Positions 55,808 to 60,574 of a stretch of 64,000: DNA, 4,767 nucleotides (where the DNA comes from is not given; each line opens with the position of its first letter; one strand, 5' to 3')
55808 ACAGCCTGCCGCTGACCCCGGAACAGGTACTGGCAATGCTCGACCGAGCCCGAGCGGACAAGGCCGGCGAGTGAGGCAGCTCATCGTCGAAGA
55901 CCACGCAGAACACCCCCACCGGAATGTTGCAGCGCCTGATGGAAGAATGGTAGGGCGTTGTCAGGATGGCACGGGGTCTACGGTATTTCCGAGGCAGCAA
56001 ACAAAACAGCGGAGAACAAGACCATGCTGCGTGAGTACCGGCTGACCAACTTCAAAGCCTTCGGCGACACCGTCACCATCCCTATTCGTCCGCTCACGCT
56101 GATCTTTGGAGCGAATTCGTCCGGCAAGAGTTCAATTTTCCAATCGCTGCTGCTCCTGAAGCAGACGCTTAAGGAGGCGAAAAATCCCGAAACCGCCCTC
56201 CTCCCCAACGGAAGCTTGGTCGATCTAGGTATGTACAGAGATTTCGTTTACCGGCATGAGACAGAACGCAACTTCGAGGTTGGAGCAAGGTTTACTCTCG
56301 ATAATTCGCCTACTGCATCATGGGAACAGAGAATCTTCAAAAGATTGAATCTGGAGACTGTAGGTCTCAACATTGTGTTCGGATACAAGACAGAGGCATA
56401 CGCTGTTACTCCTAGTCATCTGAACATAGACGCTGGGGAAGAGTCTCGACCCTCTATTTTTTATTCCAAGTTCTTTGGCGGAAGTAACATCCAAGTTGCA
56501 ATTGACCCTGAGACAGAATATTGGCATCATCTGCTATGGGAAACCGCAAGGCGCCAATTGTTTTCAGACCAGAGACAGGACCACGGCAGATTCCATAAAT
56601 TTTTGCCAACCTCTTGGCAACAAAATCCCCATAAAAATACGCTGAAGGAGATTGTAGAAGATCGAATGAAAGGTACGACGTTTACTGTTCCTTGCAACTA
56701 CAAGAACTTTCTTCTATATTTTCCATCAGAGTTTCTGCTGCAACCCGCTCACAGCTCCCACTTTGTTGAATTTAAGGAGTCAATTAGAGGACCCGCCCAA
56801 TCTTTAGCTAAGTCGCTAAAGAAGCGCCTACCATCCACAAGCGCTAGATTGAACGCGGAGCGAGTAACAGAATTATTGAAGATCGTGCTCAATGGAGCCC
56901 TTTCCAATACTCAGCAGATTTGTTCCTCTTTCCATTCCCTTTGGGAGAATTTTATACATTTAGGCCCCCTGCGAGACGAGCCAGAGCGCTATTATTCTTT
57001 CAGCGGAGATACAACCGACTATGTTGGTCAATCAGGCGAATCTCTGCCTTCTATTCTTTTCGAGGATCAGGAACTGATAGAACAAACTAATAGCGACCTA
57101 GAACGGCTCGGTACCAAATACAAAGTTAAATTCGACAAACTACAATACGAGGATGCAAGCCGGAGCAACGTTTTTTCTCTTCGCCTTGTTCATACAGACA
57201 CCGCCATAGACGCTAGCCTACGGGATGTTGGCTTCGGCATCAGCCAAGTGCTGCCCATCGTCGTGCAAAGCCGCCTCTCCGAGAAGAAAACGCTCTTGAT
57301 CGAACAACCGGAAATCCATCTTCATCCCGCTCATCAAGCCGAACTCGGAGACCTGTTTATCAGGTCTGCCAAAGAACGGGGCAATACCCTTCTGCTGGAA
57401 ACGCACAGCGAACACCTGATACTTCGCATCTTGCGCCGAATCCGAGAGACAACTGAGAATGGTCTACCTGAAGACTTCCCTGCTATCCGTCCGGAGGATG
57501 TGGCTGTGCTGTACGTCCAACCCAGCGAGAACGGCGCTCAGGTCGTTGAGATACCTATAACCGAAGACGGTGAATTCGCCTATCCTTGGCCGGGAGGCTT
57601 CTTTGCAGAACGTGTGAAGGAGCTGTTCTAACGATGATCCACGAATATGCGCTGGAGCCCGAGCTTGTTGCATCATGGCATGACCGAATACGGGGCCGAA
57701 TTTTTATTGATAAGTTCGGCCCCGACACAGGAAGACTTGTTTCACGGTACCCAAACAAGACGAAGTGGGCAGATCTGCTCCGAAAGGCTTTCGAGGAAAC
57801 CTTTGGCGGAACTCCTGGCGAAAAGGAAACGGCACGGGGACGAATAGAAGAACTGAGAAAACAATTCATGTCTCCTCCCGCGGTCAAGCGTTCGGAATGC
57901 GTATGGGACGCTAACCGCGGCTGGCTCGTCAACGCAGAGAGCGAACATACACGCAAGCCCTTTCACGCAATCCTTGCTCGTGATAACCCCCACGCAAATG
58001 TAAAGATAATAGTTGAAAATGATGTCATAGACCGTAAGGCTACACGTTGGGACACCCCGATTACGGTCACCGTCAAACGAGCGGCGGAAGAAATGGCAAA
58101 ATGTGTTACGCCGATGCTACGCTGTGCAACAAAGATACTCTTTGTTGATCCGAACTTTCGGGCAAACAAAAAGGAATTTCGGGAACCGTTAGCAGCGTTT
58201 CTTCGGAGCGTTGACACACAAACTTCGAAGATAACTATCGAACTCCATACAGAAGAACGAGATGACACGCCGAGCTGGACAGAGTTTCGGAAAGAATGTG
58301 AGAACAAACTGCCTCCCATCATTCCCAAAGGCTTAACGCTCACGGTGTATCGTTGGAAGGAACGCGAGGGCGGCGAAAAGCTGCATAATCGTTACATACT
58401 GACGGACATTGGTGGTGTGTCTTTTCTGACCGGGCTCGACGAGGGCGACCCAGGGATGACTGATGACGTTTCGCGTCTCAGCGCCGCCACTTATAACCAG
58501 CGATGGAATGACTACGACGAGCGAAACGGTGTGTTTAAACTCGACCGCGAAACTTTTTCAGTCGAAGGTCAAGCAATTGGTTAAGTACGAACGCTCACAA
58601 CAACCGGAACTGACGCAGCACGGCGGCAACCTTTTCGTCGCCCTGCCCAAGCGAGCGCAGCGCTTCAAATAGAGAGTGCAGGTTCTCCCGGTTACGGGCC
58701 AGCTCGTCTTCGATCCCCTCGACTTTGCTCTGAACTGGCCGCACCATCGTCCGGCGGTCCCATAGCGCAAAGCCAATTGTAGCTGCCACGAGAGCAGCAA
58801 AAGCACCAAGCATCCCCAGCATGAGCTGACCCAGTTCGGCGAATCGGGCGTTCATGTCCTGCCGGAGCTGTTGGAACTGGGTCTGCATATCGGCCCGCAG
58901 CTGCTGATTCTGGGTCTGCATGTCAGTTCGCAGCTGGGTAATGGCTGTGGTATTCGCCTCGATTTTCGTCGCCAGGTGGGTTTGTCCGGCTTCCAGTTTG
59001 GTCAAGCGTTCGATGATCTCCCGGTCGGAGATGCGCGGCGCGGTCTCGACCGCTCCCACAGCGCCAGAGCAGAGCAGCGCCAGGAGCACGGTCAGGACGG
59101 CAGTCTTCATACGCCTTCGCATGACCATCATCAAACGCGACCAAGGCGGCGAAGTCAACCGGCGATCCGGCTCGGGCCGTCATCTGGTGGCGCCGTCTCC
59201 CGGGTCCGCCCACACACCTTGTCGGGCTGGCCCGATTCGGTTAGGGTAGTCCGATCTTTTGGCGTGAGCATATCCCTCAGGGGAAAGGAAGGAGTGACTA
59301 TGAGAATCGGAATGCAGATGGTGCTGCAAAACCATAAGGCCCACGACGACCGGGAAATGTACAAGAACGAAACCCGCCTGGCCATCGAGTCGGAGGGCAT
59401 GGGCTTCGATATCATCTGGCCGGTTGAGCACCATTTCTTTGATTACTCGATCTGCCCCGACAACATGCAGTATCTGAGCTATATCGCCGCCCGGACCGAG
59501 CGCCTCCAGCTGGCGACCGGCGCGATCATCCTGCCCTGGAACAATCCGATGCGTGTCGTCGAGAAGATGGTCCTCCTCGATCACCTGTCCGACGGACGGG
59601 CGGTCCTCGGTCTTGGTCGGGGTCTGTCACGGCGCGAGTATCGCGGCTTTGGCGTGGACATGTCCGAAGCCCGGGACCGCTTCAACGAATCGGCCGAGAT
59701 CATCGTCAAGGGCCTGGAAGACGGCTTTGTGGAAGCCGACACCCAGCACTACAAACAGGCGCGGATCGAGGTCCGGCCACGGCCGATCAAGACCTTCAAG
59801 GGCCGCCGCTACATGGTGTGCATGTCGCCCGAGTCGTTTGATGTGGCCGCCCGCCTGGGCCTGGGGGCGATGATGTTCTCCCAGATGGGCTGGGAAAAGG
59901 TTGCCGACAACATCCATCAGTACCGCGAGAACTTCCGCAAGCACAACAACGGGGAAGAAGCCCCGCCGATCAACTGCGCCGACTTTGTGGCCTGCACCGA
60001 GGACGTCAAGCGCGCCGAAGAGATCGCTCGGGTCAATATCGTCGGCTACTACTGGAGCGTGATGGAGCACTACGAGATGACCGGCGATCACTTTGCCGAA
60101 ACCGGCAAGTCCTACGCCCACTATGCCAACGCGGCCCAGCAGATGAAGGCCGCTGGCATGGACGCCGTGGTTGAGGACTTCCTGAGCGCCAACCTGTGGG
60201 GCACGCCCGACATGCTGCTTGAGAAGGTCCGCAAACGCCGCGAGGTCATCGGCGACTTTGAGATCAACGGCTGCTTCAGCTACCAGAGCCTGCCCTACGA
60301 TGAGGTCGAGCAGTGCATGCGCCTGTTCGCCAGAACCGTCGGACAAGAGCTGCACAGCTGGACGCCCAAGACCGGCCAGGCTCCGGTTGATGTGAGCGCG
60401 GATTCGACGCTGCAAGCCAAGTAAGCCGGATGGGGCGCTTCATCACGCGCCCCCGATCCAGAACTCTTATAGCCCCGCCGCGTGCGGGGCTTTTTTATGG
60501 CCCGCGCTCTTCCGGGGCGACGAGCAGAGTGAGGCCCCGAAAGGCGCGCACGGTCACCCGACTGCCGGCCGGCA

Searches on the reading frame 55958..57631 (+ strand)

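Call 49: search_protein_families(library=pfam, proteins=[window:55958-57631:+], max_evalue=0.001)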
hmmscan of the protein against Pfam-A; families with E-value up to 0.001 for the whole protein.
window:55958-57631:+ (557 aa): 6 families
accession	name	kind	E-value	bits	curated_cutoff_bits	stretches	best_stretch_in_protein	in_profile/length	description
PF13175.12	AAA_15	-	1.7e-24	87.6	32.1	1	24-488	3-374/374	AAA ATPase domain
PF13304.12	AAA_21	-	5e-18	66.6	27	2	346-487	176-302/304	AAA domain, putative AbiEii toxin, Type IV TA system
PF12476.13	DUF3696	-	6.9e-06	26.6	22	1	510-556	1-49/52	Protein of unknown function (DUF3696)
PF13476.12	AAA_23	-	7.7e-06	27.1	27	1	29-66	4-41/201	AAA domain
PF02463.25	SMC_N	-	8e-06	25.9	40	1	24-65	2-47/220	RecF/RecN/SMC N terminal domain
PF13555.12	AAA_29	-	0.00031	20.9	27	1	24-66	1-46/61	P-loop containing region of AAA domain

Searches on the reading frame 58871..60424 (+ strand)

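Call 49: search_protein_families(library=pfam, proteins=[window:58871-60424:+], max_evalue=0.001)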
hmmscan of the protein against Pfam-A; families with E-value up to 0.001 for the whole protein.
window:58871-60424:+ (517 aa): 1 family
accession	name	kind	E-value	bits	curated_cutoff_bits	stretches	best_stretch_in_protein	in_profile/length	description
PF00296.26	Bac_luciferase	-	5.6e-54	184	27.9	1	144-459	1-310/314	Luciferase-like monooxygenase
